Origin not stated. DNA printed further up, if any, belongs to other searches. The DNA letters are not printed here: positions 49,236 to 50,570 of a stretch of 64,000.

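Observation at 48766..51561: Tocopherol-cyclase-like, four-His-box hydroxylase and terpene-cyclase-fold proteins clustered: candidate isoprenoid/quinone-tailoring module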

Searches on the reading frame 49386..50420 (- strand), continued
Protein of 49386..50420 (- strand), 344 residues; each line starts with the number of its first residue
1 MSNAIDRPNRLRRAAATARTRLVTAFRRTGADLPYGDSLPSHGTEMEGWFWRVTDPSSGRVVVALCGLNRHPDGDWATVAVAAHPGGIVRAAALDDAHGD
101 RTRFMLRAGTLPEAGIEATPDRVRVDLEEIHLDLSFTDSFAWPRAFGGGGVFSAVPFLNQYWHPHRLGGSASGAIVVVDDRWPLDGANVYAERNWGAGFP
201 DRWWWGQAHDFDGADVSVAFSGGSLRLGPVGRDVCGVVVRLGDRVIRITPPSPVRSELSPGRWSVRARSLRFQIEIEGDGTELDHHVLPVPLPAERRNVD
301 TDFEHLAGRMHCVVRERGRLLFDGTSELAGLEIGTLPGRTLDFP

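Call 52: search_protein_families(library=pfam, proteins=[L087:7028-7927:+, L085:7049-7987:+, L066:961-1710:+], max_evalue=0.1)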
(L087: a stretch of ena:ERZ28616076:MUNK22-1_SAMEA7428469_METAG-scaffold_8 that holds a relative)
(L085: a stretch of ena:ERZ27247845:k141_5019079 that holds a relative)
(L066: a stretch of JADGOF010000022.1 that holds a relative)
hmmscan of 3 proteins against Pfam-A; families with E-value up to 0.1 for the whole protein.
L087:7028-7927:+ (299 aa): 2 families
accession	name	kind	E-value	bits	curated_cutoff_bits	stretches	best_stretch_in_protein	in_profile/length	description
PF07330.17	DUF1467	-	0.056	13.9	29.4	0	3-51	26-71/83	Protein of unknown function (DUF1467)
PF24253.1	DUF7454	-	0.057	13.8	27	0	157-180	19-42/59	Domain of unknown function (DUF7454)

L085:7049-7987:+ (312 aa): 0 families

L066:961-1710:+ (249 aa): 0 families

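Call 55: predict_structure(alignment_id=A1)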
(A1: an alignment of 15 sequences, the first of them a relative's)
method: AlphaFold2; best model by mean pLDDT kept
length: 344 residues; sequences in the alignment: 15
mean_pLDDT: 64.8   pTM: 0.63
mean pLDDT of the five models: 64.8, 63.3, 62.4, 57.0, 56.6
residues with pLDDT >= 90: 36; 70-90: 128; 50-70: 75; < 50: 105
segments of 3 or more residues with pLDDT < 50: 1-5, 14-16, 18-46, 141-167, 195-201, 226-230, 288-306, 335-337
pLDDT, mean of each block of 10 residues (from residue 1): 47 49 41 29 48 80 75 71 73 79 77 86 89 80 33 33 50 89 85 49 63 73 53 65 70 73 84 87 52 39 57 94 81 51 50
secondary structure, 60 per line:
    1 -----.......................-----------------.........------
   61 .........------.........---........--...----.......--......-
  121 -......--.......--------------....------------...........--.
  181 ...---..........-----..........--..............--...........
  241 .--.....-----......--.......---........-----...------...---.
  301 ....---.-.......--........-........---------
elements in order: H6-28 E46-54 E61-69 E76-84 E88-95 E98-100 E105-111 E114-119 E122-127 E130-136 H151-154 E167-177 E180-183 E187-196 E202-211 E214-227 E230-241 E244-248 E254-259 E262-268 E272-279 E285-287 E300-304 E310-316 E319-326 E328-335

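Call 59: fold_search(model_id=the predicted structure, library=pdb)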
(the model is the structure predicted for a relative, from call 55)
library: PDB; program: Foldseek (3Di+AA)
matches with E <= 10: 740; with E <= 0.001: 17
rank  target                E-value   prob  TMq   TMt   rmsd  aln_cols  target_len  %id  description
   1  7a0q_A                5.5e-09  1.00  0.50  0.53   7.7       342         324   12  Crystal structure of kievitone hydratase from Nectria haematococca (C2 SG) (released 2021-08-18)
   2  7a0t_B                1.8e-08  1.00  0.51  0.53   7.5       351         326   11  Crystal structure of kievitone hydratase from Nectria haematococca (P21 SG) (released 2021-08-18)
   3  7a0t_A                2.1e-08  1.00  0.48  0.51   7.7       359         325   11  Crystal structure of kievitone hydratase from Nectria haematococca (P21 SG) (released 2021-08-18)
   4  2ich_B                2.5e-08  1.00  0.49  0.52   7.0       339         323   13  CRYSTAL STRUCTURE OF A PUTATIVE ATTH (NE1406) FROM NITROSOMONAS EUROPAEA AT 2.00 A RESOLUTION (released 2006-10-03)
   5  2ich_A                7.0e-08  1.00  0.49  0.52   8.9       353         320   13  CRYSTAL STRUCTURE OF A PUTATIVE ATTH (NE1406) FROM NITROSOMONAS EUROPAEA AT 2.00 A RESOLUTION (released 2006-10-03)
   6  7dmn                  1.1e-06  1.00  0.47  0.45   8.4       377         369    9  Crystal structure of two pericyclases catalyzing [4+2] cycloaddition (released 2021-10-06)
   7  7e5u_C                2.1e-06  1.00  0.52  0.49   7.1       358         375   11  Crystal structure of Phm7 (released 2021-06-30)
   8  7dmo_B                2.2e-06  1.00  0.52  0.49   7.1       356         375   10  Crystal structures of two pericyclases catalyzing [4+2] cycloadditions (released 2021-10-06)
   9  7e5t_E                2.8e-06  1.00  0.44  0.42   8.5       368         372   10  Crystal structure of Fsa2 (released 2021-06-30)
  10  7e5u_A                5.5e-06  1.00  0.51  0.48   7.5       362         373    9  Crystal structure of Phm7 (released 2021-06-30)
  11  9fzn_B                5.5e-06  1.00  0.43  0.42  10.0       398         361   10  25-phosphosteroid lyase (25-PSL) (released 2026-01-14)
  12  6kbc                  6.3e-06  1.00  0.51  0.48   6.7       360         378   13  Crystal structure of CghA with Sch210972 (released 2020-06-24)
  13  6kaw                  7.0e-06  1.00  0.51  0.47   7.0       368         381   13  Crystal structure of CghA (released 2020-06-24)
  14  7e5v_C                1.5e-05  1.00  0.52  0.49   7.1       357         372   10  Crystal structure of Phm7 in complex with inhibitor (released 2021-06-30)
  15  9fzn_A                2.4e-05  1.00  0.40  0.39  10.8       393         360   10  25-phosphosteroid lyase (25-PSL) (released 2026-01-14)
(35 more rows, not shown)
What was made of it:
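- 49386..50420 (-): Tocopherol-cyclase-like (TC-like) protein, 344 aa. AttH / kievitone-hydratase-like all-beta fold. Motifs MEGWFWR, YAERNWG and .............. Foldseek hits to 7a0q, 2ich, Phm7/Fsa2/CghA and 9fzn at E 5e-9 to 1e-4 (call 59).
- Closest known: AttH. Same: Best structural matches of the TC-like model: Foldseek E 5e-9 to 1e-4, probability 1.0, TM about 0.5 (call 59).
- The TC superfamily includes kievitone hydratase, which acts on a prenylated aromatic (call 59).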

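Call 64: list_cluster_members(proteins=[P0001, P0122, P0241])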
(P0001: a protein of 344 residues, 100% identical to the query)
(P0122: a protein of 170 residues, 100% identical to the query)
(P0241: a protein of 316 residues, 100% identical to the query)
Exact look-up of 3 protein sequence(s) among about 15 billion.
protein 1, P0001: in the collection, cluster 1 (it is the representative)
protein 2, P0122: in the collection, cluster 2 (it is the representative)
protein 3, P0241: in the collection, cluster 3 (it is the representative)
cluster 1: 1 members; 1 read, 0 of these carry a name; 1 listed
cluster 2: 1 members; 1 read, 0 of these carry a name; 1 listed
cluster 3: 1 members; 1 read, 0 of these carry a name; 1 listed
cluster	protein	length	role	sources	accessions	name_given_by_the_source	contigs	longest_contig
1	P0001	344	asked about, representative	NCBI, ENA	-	-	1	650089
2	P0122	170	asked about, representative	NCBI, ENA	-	-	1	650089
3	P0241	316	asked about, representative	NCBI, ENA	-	-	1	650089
